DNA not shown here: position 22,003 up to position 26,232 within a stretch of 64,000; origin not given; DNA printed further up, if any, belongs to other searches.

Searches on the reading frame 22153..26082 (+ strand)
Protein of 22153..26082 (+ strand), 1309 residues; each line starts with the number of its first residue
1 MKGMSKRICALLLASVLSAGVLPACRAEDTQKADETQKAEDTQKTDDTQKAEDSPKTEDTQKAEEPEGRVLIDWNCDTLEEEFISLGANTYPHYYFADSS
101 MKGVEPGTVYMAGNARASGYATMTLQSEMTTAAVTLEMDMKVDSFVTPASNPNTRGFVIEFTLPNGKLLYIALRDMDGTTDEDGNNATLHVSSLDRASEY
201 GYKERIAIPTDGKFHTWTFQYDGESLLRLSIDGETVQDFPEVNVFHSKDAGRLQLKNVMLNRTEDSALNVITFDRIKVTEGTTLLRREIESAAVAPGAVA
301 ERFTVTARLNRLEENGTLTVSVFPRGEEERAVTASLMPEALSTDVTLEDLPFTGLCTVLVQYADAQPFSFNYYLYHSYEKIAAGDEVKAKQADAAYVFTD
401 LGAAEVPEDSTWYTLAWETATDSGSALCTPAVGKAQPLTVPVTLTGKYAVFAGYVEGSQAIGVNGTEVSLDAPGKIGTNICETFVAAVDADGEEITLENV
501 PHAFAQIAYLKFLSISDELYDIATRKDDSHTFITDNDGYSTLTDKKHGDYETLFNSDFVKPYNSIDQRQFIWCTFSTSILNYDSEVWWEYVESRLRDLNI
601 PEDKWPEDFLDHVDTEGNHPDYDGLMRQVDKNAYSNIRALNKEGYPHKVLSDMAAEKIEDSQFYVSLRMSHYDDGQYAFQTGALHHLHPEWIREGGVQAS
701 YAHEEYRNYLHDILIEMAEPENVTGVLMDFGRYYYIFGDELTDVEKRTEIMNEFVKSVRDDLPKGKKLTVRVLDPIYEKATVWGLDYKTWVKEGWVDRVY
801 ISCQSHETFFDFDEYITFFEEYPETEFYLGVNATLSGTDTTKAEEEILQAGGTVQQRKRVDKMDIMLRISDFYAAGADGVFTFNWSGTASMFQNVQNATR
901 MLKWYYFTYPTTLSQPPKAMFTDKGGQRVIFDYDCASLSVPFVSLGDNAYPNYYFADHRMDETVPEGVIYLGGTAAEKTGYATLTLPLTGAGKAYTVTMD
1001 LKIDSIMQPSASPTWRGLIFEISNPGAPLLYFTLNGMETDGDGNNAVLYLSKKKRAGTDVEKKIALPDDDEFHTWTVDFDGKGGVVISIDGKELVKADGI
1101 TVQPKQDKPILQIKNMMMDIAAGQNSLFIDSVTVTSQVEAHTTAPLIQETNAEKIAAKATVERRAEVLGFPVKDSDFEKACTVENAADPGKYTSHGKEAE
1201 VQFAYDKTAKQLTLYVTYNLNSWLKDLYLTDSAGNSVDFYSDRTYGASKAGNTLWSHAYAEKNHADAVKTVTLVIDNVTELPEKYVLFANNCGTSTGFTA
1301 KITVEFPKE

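Call 7: search_protein_families(library=pfam, proteins=[window:22153-26082:+], max_evalue=0.01)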
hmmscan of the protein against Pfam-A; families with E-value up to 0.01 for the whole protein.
window:22153-26082:+ (1309 aa): 0 families

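Call 8: search_protein_families(library=ncbifam, proteins=[window:22153-26082:+], max_evalue=0.01)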
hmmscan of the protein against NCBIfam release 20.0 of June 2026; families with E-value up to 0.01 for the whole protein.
window:22153-26082:+ (1309 aa): 0 families

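Call 37: find_homologous_proteins(query=window:22153-26082:+)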
Query window:22153-26082:+ (1309 aa): 11 proteins with E <= 0.001 among 8000 candidates.
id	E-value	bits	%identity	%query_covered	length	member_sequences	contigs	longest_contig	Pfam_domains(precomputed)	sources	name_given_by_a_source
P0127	0.0e+0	2743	97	94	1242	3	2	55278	-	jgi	-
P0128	0.0e+0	1800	61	100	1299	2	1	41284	-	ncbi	-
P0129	0.0e+0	1777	59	100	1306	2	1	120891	-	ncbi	-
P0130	0.0e+0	1691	57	100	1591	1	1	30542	PF13306.13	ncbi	-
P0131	0.0e+0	1662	58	100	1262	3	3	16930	-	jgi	-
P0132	0.0e+0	1483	62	72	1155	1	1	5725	PF00404.25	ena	-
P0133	0.0e+0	1321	56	72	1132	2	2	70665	PF00404.25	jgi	-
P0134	0.0e+0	1221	60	70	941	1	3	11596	-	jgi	-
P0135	0.0e+0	1048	41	95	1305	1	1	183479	-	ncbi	-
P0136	0.0e+0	1047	41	95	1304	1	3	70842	-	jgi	-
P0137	3.6e-288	977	47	70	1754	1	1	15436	PF00404.25,PF02368.25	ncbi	-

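Call 38: find_encoding_contigs(protein=P0127, flank=10000, max_places=2)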
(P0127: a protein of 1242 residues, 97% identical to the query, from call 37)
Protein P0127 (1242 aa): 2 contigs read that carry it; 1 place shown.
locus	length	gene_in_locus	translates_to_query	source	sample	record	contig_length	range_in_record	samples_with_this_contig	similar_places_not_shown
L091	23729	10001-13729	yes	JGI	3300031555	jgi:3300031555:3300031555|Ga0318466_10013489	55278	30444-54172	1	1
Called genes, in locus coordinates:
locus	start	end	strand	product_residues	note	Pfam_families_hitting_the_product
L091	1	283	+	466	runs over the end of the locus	PF00890:FAD_binding_2 (faint), PF01266:DAO (weak), PF01946:Thi4 (weak), PF07992:Pyr_redox_2 (faint), PF12831:FAD_oxidored, PF13450:NAD_binding_8 (weak)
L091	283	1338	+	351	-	PF24316:Tli3 (faint), PF02012:BNR (faint), PF13088:BNR_2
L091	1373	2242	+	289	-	PF00701:DHDPS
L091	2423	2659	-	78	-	-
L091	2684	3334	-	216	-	PF01081:Aldolase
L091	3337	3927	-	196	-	PF06414:Zeta_toxin (faint), PF13238:AAA_18 (weak), PF13671:AAA_33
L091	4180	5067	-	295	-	PF12833:HTH_18, PF00165:HTH_AraC (weak)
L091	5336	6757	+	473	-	PF13088:BNR_2 (faint)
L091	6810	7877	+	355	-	PF01408:GFO_IDH_MocA, PF02894:GFO_IDH_MocA_C, PF22725:GFO_IDH_MocA_C3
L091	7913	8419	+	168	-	PF01261:AP_endonuc_2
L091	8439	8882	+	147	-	PF01261:AP_endonuc_2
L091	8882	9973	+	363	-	PF01408:GFO_IDH_MocA, PF02894:GFO_IDH_MocA_C, PF22725:GFO_IDH_MocA_C3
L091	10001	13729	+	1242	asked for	-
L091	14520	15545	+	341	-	-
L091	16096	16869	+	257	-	PF00165:HTH_AraC (weak), PF12833:HTH_18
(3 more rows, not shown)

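Call 39: find_encoding_contigs(protein=P0136, flank=10000, max_places=2)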
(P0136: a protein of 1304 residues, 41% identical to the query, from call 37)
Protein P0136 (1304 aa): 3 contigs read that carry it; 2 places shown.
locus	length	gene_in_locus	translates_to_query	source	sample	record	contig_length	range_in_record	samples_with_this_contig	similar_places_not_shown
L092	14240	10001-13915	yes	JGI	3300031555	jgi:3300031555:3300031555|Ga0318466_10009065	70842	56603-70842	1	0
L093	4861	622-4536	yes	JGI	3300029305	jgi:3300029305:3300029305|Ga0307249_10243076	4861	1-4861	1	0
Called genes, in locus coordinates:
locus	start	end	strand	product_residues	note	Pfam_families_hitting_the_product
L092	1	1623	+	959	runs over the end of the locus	-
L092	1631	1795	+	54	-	-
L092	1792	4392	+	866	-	-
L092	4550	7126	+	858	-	-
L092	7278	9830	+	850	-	-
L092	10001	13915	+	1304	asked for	-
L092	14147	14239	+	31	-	?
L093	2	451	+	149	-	?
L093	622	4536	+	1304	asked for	-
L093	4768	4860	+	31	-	?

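Call 40: find_encoding_contigs(protein=P0133, flank=10000, max_places=2)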
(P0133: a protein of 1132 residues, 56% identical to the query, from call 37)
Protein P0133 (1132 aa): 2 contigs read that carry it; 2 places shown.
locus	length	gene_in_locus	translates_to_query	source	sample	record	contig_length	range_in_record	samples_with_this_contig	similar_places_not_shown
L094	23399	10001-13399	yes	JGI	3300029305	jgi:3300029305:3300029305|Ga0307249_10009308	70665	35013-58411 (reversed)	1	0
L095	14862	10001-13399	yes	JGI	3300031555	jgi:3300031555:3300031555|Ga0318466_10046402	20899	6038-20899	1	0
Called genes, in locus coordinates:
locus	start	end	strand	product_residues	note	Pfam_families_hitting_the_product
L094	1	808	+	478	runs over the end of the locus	PF01276:OKR_DC_1, PF00155:Aminotran_1_2 (weak), PF01212:Beta_elim_lyase (weak), PF01041:DegT_DnrJ_EryC1 (weak), PF01053:Cys_Met_Meta_PP (weak), PF05889:SepSecS, PF03711:OKR_DC_1_C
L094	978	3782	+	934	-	PF01839:FG-GAP (faint), PF12256:TcdB_toxin_midN (faint), PF13517:FG-GAP_3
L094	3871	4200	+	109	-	-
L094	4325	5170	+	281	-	PF02633:Creatininase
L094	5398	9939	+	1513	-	PF05725:FNIP (faint), PF13306:LRR_5, PF13855:LRR_8 (faint), PF13306:LRR_5, PF02368:Big_2, PF06452:CBM9_1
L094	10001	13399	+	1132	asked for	PF00404:Dockerin_1 (weak)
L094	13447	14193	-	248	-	PF06161:DUF975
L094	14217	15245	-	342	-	PF00022:Actin (faint), PF06723:MreB_Mbl, PF00012:HSP70, PF14450:FtsA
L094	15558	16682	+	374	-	PF00005:ABC_tran, PF13304:AAA_21 (weak)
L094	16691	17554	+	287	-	PF12679:ABC2_membrane_2 (weak), PF12698:ABC2_membrane_3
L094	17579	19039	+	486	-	PF09822:ABC_transp_aux (weak)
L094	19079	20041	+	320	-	PF14238:DUF4340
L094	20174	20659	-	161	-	PF00583:Acetyltransf_1, PF13673:Acetyltransf_10, PF13508:Acetyltransf_7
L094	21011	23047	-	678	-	PF17128:DUF5107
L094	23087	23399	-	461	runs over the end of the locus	PF13353:Fer4_12, PF04055:Radical_SAM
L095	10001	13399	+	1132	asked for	PF00404:Dockerin_1 (weak)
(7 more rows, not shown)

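Call 47: search_solved_structures(query=window:22153-26082:+, max_evalue=10)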
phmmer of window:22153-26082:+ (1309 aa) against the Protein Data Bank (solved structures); distinct sequences matched with E-value up to 10: 5.
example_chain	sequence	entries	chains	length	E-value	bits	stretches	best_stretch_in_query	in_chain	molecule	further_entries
8qsy_JI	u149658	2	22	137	0.23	12.1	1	423-487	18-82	Capsid stabilization protein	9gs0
5hlh_A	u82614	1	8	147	0.79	10.4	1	808-882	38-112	MarR family transcriptional regulator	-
5hlg_A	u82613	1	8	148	0.8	10.3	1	808-882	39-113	MarR family transcriptional regulator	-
5hli_A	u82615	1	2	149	0.82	10.3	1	808-882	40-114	MarR family transcriptional regulator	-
4hbl_A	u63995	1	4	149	0.82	10.3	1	808-882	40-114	Transcriptional regulator, MarR family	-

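Call 71: find_encoding_contigs(protein=P0131, flank=10000, max_places=3)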
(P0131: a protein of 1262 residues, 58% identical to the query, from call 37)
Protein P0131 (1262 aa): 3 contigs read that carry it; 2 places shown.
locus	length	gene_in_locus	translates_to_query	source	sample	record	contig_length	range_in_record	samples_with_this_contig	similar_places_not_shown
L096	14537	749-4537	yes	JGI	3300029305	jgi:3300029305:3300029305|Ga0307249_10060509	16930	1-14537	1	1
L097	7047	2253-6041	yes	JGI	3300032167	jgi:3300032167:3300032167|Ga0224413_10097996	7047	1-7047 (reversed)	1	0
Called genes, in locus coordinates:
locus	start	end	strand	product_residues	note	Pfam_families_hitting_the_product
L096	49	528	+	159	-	PF01797:Y1_Tnp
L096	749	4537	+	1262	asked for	-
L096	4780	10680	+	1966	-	PF26182:Ig_NUP210_5th (faint), PF02368:Big_2, PF21461:HL_N-beta (faint), PF02368:Big_2, PF00404:Dockerin_1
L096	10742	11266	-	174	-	PF20122:DUF6512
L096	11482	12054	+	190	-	PF02417:Chromate_transp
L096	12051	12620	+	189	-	PF02417:Chromate_transp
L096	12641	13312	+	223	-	PF04140:ICMT, PF04191:PEMT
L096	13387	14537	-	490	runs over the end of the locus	PF04616:Glyco_hydro_43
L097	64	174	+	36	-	-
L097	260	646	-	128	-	PF01337:Barstar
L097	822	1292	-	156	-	PF06271:RDD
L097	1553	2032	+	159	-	PF01797:Y1_Tnp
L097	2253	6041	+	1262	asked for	-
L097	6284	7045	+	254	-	?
